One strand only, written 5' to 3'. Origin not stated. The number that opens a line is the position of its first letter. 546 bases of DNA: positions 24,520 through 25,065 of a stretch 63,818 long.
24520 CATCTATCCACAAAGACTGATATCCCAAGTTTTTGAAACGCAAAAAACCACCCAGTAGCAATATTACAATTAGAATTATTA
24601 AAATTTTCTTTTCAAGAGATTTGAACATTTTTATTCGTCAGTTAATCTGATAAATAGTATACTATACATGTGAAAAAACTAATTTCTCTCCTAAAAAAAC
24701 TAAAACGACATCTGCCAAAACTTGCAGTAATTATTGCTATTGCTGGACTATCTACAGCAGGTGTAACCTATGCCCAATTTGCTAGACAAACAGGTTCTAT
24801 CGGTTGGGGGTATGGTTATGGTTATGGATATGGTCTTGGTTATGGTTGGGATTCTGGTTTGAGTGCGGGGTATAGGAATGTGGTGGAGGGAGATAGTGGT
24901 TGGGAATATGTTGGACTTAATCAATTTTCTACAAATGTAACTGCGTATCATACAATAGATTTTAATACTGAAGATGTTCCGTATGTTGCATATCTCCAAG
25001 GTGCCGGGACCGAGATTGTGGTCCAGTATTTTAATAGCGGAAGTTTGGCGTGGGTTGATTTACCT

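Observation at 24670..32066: Tandem triad of large paralogous surface proteins with an invariant Gly-Tyr block, about seven propeller-like repeats and a conserved C-module that I cannot place in a known family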

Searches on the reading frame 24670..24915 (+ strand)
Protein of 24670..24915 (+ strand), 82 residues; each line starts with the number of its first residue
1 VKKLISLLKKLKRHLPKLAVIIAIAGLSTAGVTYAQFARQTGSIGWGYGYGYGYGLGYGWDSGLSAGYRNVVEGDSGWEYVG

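Call 17: find_homologous_proteins(query=window:24670-24915:+, max_evalue=10)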
Query seq(82 aa) (82 aa): 2 proteins with E <= 10 among 15 candidates.
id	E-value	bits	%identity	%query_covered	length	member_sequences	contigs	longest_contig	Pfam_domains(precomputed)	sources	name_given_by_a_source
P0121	2.1e-7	49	53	73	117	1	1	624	-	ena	-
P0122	5.6e-5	41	88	21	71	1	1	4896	-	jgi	-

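Call 19: find_encoding_contigs(protein=P0122, flank=5000)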
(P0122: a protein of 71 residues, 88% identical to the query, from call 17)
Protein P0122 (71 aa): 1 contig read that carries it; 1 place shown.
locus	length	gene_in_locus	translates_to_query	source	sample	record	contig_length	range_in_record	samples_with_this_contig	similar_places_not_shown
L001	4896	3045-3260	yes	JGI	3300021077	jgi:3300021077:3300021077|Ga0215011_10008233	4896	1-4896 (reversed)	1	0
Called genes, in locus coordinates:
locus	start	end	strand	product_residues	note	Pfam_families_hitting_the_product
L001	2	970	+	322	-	?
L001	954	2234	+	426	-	PF01943:Polysacc_synt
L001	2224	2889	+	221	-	-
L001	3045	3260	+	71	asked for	-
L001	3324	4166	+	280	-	PF00691:OmpA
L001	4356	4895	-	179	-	?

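Call 20: find_encoding_contigs(protein=P0121, flank=5000)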
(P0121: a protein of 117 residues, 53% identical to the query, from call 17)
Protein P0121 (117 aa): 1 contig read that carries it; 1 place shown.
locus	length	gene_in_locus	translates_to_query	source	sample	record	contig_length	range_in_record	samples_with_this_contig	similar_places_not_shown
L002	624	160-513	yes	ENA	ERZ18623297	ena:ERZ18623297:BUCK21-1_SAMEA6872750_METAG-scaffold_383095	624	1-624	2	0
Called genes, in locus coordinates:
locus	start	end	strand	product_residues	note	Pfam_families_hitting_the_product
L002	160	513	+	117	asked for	-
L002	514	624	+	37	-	?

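Call 24: find_related_loci(query=A3, collection=genome_contigs, flank=6000)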
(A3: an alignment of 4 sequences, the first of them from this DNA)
Query A3 (82 aa) in genome_contigs; peptide patterns used: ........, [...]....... (x = any residue, [..] = any of these).
163 stretches matched a pattern; 1 encode a relative of the query (tblastn E <= 1e-3); 1 distinct loci.
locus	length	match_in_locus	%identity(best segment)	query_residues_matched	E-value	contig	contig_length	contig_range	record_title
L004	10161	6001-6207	48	1-69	4e-5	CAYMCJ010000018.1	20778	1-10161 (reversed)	MAG TPA_asm: uncultured Gammaproteobacteria bacterium isolate SRP178699_co1_454 genome assembly, contig: NODE_3071_lengt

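Call 28: find_related_loci(query=A4, collection=metagenome_contigs, flank=8000)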
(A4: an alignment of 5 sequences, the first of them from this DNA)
Query A4 (82 aa) in metagenome_contigs; peptide patterns used: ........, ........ (x = any residue, [..] = any of these).
597 stretches matched a pattern (row limit reached: there are more); 6 encode a relative of the query (tblastn E <= 1e-3); 6 distinct loci.
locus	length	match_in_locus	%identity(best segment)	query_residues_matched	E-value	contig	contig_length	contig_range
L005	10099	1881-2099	59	3-75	2e-8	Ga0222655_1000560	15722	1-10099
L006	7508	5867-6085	59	3-75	2e-8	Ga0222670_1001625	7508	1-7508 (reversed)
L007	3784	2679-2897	59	3-75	2e-8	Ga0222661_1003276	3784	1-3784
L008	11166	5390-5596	48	1-69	9e-6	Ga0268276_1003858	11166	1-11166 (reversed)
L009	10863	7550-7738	63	8-70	6e-6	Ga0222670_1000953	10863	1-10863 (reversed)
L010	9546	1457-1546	50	34-63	1e-5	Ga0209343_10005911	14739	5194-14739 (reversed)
